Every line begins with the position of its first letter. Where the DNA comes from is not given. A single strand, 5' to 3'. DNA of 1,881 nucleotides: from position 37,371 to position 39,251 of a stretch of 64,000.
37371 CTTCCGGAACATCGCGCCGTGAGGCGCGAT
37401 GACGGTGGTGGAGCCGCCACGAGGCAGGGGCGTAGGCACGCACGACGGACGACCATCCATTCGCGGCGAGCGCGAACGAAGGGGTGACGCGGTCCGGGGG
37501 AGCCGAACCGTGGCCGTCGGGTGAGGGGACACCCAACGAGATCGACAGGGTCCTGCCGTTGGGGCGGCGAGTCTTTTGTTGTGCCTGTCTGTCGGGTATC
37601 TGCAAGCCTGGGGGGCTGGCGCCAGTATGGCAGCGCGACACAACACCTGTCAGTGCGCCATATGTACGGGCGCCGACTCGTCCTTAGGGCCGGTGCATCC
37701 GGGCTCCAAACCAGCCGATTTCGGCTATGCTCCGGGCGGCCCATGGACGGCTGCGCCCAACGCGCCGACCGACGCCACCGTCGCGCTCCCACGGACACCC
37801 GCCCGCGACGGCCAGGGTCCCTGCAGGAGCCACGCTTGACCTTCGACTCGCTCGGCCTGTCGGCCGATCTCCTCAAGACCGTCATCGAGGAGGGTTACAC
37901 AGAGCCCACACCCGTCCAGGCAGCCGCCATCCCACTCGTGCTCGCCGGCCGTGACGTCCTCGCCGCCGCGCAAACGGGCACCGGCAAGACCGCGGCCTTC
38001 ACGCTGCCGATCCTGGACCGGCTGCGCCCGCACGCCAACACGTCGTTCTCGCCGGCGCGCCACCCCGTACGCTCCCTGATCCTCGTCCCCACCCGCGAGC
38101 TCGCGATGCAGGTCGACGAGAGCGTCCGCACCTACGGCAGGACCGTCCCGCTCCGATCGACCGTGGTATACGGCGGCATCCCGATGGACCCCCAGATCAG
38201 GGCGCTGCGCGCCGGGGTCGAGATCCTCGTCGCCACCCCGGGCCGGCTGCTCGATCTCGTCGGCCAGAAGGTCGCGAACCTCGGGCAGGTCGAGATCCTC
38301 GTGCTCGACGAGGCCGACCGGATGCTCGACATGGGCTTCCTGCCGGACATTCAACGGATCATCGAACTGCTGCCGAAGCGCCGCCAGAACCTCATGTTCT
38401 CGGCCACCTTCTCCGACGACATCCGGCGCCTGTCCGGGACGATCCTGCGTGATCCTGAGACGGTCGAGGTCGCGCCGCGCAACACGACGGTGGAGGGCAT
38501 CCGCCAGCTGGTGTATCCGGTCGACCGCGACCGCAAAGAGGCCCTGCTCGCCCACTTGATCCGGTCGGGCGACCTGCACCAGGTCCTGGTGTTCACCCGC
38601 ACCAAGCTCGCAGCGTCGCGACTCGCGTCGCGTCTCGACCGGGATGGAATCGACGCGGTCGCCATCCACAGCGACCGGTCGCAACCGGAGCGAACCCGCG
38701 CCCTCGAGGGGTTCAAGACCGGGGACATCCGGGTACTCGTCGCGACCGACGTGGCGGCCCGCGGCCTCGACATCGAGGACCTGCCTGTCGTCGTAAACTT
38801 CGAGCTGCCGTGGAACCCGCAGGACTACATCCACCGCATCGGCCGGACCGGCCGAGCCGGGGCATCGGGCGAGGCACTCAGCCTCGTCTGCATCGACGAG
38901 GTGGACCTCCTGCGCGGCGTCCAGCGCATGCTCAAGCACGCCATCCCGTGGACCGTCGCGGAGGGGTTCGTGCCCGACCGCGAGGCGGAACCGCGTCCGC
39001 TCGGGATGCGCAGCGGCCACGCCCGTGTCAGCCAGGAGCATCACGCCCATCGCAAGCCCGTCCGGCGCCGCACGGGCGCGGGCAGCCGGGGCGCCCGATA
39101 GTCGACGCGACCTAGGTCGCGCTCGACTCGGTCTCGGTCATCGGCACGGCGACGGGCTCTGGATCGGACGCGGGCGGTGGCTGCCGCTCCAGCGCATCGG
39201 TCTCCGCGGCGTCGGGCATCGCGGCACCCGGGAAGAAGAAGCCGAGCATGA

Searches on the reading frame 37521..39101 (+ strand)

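Call 24: search_protein_families(library=pfam, proteins=[window:37521-39101:+], max_evalue=0.001)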
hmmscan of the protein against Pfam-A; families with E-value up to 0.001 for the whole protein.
window:37521-39101:+ (526 aa): 3 families
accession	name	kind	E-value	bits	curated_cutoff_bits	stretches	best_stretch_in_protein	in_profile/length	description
PF00270.35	DEAD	-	3.9e-47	160.5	26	1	130-303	1-166/167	DEAD/DEAH box helicase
PF00271.37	Helicase_C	-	3.2e-31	108.3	23.5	1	340-447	3-110/110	Helicase conserved C-terminal domain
PF04851.21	ResIII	-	4.4e-06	27.1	22.5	1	143-298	23-163/164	Type III restriction enzyme, res subunit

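Call 76: search_protein_families(library=padloc, proteins=[window:37521-39101:+], max_evalue=0.001)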
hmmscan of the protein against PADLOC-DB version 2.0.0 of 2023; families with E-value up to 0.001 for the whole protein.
window:37521-39101:+ (526 aa): 56 families (the best 25 are shown)
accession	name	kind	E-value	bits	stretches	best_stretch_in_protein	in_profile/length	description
PDLC02503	BrxHI|BrxHII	-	3.5e-29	99.6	1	125-492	21-382/698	BrxHI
PDLC02864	DpdF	-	1e-20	72.1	1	125-454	19-336/610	DpdF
PDLC02870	DpdF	-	1.8e-20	71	1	125-461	10-335/534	DpdF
PDLC03928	PsyrT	-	2e-20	70.7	1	118-455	12-344/689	-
PDLC02501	BrxHI|BrxHII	-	2.1e-19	67.1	1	125-470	20-366/925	BrxHI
PDLC02861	DpdF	-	2.1e-17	60.7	1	335-472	222-356/611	DpdF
PDLC03960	SngC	-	1.1e-16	58.8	1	113-460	9-375/720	-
PDLC02623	DrmD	-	4.2e-15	52.6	1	353-454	530-631/1040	DrmD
PDLC02500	BrxHI|BrxHII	-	5.8e-14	49.6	1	354-461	482-590/933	BrxHI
PDLC02504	BrxHI|BrxHII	-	4.7e-12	42.7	1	379-451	513-586/971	BrxHII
PDLC02707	PbeA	-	7.5e-12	42.6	1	339-443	508-614/672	PbeA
PDLC02897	DpdJ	-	7.8e-12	41.8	1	352-446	354-451/1570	DpdJ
PDLC00659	HmaA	-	3.7e-11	39.6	1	350-448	510-612/1176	SNF2 helicase / DEAD-box helicase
PDLC01770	Cas3g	-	6.7e-11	39.4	1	318-458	218-352/733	-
PDLC02193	PLD_Helicase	-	5.6e-10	36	1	390-454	741-805/905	-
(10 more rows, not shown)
